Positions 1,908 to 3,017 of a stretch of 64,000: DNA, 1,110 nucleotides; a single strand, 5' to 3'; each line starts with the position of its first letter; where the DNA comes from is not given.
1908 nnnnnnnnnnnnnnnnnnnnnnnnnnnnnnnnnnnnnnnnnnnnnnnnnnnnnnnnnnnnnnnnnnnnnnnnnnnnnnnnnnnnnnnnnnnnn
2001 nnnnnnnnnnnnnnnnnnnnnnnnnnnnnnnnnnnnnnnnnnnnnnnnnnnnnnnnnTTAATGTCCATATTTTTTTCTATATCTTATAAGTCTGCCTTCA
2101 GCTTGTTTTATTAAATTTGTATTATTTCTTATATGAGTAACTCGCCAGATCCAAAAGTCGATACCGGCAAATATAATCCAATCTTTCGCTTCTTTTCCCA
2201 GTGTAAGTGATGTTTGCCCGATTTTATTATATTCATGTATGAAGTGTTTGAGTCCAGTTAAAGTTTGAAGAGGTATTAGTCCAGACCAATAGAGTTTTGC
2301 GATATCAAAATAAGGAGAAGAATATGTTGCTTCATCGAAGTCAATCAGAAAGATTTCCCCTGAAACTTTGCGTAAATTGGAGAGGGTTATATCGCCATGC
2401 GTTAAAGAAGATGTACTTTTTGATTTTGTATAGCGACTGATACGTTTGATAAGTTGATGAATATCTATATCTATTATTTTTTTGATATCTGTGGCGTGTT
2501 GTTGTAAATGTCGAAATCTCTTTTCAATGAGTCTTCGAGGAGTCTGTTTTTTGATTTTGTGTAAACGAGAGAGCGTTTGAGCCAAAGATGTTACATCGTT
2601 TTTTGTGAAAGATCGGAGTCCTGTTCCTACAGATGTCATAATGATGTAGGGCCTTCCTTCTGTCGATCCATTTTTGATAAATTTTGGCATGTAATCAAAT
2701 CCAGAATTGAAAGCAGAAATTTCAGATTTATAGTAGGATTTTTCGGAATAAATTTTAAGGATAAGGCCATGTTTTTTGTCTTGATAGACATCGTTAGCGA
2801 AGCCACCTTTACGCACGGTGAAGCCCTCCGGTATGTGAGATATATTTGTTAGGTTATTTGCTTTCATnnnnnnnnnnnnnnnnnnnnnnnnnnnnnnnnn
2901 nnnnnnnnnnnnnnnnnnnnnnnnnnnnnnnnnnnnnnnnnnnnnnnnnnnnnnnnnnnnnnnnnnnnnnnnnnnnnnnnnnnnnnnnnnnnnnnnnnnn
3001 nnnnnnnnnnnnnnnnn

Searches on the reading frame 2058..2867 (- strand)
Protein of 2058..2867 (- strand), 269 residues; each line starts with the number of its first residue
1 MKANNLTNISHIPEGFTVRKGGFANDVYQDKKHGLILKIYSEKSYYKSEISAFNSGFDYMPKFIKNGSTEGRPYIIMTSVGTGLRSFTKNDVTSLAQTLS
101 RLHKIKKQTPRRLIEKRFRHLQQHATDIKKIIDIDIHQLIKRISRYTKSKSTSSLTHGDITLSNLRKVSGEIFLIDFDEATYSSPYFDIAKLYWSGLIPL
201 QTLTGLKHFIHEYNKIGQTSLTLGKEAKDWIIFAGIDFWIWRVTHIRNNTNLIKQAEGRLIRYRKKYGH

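Call 57: search_protein_families(library=pfam, proteins=[window:2058-2867:-], max_evalue=0.001)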
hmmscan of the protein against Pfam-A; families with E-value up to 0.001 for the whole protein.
window:2058-2867:- (269 aa): 4 families
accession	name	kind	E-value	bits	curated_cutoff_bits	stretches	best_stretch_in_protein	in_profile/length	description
PF01636.29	APH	-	4.7e-11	43.3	23.2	1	21-195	7-212/239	Phosphotransferase enzyme family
PF03881.20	Fructosamin_kin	-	3.2e-06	27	22.4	0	116-196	151-231/288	Fructosamine kinase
PF02958.26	EcKL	-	3.8e-06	26.9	22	1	98-213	162-281/294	Ecdysteroid kinase-like family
PF01633.27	Choline_kinase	-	3.2e-05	23.9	29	1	94-191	91-202/300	Choline/ethanolamine kinase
